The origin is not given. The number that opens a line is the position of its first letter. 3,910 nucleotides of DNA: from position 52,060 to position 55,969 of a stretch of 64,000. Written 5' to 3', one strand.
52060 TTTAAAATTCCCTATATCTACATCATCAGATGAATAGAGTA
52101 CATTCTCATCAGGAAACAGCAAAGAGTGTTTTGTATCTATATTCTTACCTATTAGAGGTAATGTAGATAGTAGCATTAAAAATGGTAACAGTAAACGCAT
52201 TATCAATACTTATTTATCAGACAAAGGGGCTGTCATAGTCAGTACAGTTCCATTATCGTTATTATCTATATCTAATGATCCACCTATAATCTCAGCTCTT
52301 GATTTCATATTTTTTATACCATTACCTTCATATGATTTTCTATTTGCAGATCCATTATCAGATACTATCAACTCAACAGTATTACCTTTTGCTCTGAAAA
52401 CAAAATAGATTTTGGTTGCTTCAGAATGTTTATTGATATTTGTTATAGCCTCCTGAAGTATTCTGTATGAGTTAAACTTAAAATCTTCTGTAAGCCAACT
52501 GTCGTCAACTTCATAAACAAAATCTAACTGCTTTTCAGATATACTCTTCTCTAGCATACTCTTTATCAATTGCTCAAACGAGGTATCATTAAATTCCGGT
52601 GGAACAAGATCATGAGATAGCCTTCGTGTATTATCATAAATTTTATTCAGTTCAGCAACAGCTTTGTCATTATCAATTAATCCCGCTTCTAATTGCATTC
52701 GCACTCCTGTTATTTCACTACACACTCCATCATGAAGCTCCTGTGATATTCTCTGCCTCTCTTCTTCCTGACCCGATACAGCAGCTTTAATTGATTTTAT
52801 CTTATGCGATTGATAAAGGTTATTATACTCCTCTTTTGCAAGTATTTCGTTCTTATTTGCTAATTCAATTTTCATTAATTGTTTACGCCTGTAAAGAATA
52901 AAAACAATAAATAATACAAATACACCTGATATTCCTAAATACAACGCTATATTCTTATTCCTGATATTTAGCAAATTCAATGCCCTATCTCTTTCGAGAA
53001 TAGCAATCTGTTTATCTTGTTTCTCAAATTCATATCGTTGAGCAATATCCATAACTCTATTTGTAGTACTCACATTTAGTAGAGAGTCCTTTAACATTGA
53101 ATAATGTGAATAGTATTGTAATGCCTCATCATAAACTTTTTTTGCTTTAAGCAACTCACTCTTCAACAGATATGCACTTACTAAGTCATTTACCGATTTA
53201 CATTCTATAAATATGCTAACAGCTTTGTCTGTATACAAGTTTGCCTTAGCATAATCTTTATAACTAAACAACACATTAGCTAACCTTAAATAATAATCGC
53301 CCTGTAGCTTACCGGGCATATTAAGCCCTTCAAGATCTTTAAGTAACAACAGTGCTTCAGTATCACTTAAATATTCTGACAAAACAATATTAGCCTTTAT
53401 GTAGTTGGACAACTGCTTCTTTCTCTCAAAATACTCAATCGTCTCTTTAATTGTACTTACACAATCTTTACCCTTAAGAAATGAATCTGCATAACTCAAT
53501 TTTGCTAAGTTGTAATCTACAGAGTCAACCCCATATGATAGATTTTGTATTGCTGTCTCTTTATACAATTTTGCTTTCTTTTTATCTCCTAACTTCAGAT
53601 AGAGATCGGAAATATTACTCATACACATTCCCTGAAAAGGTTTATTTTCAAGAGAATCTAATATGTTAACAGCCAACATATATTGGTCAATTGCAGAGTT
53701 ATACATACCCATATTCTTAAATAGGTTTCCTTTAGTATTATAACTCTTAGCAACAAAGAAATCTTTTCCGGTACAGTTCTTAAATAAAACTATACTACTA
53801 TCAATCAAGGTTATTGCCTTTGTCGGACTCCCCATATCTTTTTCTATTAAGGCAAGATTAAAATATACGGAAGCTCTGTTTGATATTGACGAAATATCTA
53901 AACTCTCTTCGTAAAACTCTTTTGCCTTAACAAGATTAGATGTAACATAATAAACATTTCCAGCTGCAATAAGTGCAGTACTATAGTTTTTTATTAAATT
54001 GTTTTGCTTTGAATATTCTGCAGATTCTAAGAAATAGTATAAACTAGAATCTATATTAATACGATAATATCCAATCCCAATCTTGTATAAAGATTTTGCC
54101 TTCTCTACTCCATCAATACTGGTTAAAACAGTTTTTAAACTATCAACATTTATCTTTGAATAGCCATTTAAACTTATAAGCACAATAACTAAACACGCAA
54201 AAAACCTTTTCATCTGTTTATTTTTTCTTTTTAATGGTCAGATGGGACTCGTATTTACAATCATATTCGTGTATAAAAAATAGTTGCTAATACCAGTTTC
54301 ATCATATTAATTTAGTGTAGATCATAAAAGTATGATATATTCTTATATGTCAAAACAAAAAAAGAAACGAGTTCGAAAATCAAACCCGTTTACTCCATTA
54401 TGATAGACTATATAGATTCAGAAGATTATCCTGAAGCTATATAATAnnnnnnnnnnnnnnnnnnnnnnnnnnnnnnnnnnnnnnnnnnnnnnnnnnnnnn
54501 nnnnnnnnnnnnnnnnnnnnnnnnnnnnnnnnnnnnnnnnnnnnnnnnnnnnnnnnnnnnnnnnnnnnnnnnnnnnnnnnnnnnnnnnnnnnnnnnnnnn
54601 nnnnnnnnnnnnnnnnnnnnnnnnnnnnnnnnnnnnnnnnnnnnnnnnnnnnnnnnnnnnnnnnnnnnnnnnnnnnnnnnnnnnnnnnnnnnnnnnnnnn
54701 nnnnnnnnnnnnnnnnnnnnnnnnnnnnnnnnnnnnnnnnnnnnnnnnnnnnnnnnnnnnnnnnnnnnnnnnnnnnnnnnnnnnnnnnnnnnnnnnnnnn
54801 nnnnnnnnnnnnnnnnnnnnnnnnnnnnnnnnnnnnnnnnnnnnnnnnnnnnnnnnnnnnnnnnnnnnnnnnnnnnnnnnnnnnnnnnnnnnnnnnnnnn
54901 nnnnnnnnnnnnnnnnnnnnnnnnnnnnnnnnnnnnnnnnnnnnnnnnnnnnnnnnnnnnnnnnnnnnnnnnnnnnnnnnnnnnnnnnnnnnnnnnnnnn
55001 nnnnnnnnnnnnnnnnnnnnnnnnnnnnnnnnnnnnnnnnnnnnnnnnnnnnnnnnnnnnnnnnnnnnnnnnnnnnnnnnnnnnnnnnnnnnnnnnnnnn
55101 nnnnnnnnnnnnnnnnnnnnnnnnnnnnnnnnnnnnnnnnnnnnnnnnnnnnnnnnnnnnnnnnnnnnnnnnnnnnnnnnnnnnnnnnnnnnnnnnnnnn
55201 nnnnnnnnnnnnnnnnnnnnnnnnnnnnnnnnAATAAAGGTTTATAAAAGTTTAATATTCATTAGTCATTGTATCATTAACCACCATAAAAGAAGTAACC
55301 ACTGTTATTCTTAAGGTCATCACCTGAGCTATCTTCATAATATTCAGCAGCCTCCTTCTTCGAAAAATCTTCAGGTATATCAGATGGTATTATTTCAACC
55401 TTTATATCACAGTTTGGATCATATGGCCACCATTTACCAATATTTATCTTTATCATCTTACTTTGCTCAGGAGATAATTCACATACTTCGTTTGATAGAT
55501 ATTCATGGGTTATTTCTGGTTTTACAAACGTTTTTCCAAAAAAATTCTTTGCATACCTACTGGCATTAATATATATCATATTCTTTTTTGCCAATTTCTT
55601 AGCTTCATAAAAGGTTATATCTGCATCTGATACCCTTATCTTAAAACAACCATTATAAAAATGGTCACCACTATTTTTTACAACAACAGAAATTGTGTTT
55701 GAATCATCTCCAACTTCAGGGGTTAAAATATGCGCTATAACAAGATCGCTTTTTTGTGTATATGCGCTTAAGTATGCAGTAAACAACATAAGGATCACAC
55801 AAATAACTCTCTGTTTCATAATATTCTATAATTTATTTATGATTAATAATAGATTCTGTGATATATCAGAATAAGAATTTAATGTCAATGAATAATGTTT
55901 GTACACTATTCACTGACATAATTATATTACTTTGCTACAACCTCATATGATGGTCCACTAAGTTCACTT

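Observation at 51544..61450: Candidate uncharacterised envelope/surface module: TPR sensor kinase, LuxR regulator and five exported proteins of unknown function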

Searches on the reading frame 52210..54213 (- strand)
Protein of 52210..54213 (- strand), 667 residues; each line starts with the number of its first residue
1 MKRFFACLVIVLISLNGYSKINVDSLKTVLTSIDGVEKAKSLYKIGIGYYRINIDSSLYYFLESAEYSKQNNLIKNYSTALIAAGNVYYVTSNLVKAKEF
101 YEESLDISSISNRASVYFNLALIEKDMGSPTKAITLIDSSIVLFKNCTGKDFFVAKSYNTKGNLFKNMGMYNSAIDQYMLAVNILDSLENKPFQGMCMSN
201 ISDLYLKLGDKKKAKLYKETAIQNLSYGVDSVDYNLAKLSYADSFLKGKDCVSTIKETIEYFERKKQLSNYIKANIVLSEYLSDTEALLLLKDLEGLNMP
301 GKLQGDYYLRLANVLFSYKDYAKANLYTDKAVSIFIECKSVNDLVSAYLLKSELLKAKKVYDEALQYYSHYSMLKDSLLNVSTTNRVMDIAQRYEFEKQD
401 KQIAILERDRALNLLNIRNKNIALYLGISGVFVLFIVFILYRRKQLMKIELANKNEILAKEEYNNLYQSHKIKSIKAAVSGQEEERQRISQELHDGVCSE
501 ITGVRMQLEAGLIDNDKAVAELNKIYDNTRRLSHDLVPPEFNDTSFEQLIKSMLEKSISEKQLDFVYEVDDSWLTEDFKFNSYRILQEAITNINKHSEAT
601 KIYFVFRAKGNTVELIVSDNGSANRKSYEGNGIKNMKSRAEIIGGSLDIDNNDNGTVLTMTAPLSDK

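Call 5: search_protein_families(library=pfam, proteins=[window:52210-54213:-], max_evalue=0.1)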
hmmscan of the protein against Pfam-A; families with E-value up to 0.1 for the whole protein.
window:52210-54213:- (667 aa): 9 families
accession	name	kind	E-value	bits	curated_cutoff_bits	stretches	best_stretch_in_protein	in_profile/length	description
PF13424.12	TPR_12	-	2.2e-15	57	30.1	3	154-223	2-73/77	Tetratricopeptide repeat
PF07719.23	TPR_2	-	1.7e-13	50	27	0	80-107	3-30/34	Tetratricopeptide repeat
PF13181.12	TPR_8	-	1.4e-10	40.9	25.7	1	155-184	1-30/34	Tetratricopeptide repeat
PF00515.34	TPR_1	-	3.4e-10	39.7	27.8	1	155-181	1-27/34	Tetratricopeptide repeat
PF07730.19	HisKA_3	-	1e-07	32.8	24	1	485-532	1-52/68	Histidine kinase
PF02518.31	HATPase_c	-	3.8e-05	24.5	26.4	1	583-665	7-110/111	Histidine kinase-, DNA gyrase B-, and HSP90-like ATPase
PF09986.15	DUF2225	-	0.0062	16.7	21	1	159-230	81-153/214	Uncharacterized protein conserved in bacteria (DUF2225)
PF13431.12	TPR_17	-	0.0078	16.8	24.4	0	155-175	13-33/34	Tetratricopeptide repeat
PF13374.12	TPR_10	-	0.027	14.9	27.5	0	196-214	3-21/42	Tetratricopeptide repeat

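Call 6: search_protein_families(library=ncbifam, proteins=[window:52210-54213:-], max_evalue=0.1)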
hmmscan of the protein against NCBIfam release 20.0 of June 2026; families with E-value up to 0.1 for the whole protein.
window:52210-54213:- (667 aa): 10 families
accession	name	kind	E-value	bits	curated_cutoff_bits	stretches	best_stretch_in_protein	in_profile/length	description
NF052443.1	SensHisKinMctS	equivalog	4.3e-30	104.5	700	1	476-665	241-449/457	two-component system sensor histidine kinase MctS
NF008649.0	PRK11644.1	equivalog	2.3e-26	92.6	408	1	476-663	294-495/499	signal transduction histidine-protein kinase/phosphatase UhpB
NF052531.1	Strep_LiaS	equivalog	7.5e-13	48.4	450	1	472-664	119-327/328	envelope stress sensor histidine kinase LiaS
NF047786.1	his_kin_MadS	equivalog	5.2e-10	39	500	1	482-658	227-428/434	MadS family sensor histidine kinase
NF007896.0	PRK10600.1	equivalog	8.8e-09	34.5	578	1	484-656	389-576/598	nitrate/nitrite two-component system sensor histidine kinase NarX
NF053617.1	SARPRegAfsRStmc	equivalog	1.1e-05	23.6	1430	1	94-225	792-926/986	SARP-family global regulator AfsR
NF053779.1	BT3442_fam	equivalog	2.1e-05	23.5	940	1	347-527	293-462/563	BT3442 family protein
NF051872.1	HisKinPhyk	equivalog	0.00023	19.9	750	1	587-659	455-533/537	sensor histidine kinase PhyK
NF033920.0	C39_PA2778_fam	equivalog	0.00036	20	150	1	74-140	186-250/255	PA2778 family cysteine peptidase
NF047322.1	HK_morpho_MacS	equivalog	0.06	12.5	300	0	477-621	174-316/367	MacS family sensor histidine kinase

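Call 15: search_protein_families(library=padloc, proteins=[window:52210-54213:-], max_evalue=0.01)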
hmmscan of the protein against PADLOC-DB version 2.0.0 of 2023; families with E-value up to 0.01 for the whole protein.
window:52210-54213:- (667 aa): 1 family
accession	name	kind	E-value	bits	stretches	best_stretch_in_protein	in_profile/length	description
PDLC01169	TPR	-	0.00046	17.7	1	162-227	156-220/252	TPR repeats containing protein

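Call 16: search_protein_families(library=phrogs, proteins=[window:52210-54213:-], max_evalue=0.01)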
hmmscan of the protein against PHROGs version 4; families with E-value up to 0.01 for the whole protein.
window:52210-54213:- (667 aa): 3 families
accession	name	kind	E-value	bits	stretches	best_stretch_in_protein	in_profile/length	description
phrog_5208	-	unknown function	0.00025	21.2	1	113-331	136-358/372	-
phrog_10776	-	unknown function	0.0015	18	1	582-664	579-665/674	-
phrog_3364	-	unknown function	0.0067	16.8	1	573-622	140-197/304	-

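Call 73: find_related_loci(query=window:52210-54213:-, collection=viral_contigs, flank=10000)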
Query window:52210-54213:- (667 aa) in viral_contigs; peptide patterns used: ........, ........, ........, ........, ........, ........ (x = any residue, [..] = any of these).
64 stretches matched a pattern, but none encodes a relative of the query by tblastn (E <= 1e-3).

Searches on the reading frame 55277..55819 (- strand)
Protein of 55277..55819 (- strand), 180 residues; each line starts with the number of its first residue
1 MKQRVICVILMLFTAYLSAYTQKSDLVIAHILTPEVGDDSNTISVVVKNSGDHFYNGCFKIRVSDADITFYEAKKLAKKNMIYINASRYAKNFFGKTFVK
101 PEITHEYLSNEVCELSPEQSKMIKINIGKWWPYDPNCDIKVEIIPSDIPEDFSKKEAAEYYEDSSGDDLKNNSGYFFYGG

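Call 5: search_protein_families(library=pfam, proteins=[window:55277-55819:-], max_evalue=0.1)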
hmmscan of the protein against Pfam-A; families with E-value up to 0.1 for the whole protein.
window:55277-55819:- (180 aa): 0 families

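Call 6: search_protein_families(library=ncbifam, proteins=[window:55277-55819:-], max_evalue=0.1)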
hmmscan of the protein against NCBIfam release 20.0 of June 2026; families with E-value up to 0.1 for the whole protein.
window:55277-55819:- (180 aa): 0 families

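Call 15: search_protein_families(library=padloc, proteins=[window:55277-55819:-], max_evalue=0.01)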
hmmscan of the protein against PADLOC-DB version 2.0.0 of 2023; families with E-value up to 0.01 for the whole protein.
window:55277-55819:- (180 aa): 0 families

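Call 16: search_protein_families(library=phrogs, proteins=[window:55277-55819:-], max_evalue=0.01)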
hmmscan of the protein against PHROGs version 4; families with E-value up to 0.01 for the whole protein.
window:55277-55819:- (180 aa): 0 families

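Call 68: search_solved_structures(query=window:55280-55819:-, max_evalue=10)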
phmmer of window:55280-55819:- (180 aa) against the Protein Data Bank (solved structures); distinct sequences matched with E-value up to 10: 0.
